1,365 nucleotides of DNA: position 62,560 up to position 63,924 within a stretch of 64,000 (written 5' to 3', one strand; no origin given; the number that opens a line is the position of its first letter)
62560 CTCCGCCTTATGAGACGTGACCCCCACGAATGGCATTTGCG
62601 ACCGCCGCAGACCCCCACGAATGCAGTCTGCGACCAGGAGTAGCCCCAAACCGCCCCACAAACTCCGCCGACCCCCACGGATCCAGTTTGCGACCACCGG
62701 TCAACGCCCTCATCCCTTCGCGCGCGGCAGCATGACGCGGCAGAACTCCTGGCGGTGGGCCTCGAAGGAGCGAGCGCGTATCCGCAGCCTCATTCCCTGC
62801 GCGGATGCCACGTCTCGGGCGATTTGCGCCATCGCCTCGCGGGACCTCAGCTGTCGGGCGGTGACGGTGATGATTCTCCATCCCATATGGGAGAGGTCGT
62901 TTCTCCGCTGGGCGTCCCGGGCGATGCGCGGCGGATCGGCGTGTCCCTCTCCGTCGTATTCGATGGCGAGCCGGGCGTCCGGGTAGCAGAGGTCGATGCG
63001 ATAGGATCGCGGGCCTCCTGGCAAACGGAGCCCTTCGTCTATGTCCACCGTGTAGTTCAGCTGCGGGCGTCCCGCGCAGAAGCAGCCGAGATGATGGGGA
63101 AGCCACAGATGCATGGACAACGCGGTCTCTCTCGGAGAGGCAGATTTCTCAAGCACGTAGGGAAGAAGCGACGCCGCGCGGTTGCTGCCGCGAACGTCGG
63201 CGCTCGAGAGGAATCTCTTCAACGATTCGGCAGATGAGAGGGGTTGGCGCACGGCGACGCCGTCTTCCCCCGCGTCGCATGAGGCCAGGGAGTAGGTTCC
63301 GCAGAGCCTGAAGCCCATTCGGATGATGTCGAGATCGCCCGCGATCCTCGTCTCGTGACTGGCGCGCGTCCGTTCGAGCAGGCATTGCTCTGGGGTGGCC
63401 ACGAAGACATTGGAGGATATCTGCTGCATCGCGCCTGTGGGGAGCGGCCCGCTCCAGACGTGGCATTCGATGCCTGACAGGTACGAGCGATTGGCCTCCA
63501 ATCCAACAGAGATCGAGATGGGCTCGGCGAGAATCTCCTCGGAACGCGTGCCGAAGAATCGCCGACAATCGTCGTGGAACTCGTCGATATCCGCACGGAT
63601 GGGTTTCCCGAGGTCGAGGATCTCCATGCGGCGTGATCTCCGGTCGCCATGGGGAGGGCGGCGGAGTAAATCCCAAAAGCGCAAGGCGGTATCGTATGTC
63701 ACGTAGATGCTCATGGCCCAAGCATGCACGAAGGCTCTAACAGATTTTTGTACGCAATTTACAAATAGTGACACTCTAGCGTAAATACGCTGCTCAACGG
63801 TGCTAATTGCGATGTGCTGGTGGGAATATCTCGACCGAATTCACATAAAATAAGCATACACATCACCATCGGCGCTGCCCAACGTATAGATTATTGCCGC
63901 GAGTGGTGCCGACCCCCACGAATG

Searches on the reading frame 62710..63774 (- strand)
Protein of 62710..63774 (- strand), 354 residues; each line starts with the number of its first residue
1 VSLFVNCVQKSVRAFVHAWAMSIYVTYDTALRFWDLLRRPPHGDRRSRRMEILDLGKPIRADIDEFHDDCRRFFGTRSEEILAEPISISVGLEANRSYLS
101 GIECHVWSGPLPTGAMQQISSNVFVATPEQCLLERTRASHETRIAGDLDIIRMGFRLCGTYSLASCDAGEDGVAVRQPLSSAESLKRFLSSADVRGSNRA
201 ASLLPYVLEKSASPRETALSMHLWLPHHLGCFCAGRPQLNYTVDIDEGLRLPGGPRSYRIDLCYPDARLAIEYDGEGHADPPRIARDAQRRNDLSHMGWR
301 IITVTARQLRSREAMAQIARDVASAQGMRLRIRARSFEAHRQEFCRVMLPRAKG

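Call 11: search_protein_families(library=pfam, proteins=[window:62710-63774:-], max_evalue=0.001)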
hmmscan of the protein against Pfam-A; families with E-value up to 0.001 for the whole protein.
window:62710-63774:- (354 aa): 2 families
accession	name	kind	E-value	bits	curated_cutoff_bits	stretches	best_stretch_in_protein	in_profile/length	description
PF18741.7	MTES_1575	-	2.9e-07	30.9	38.2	1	257-310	24-82/96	REase_MTES_1575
PF04480.18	DUF559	-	8.5e-05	22.8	20.6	1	257-310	43-94/109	Protein of unknown function (DUF559)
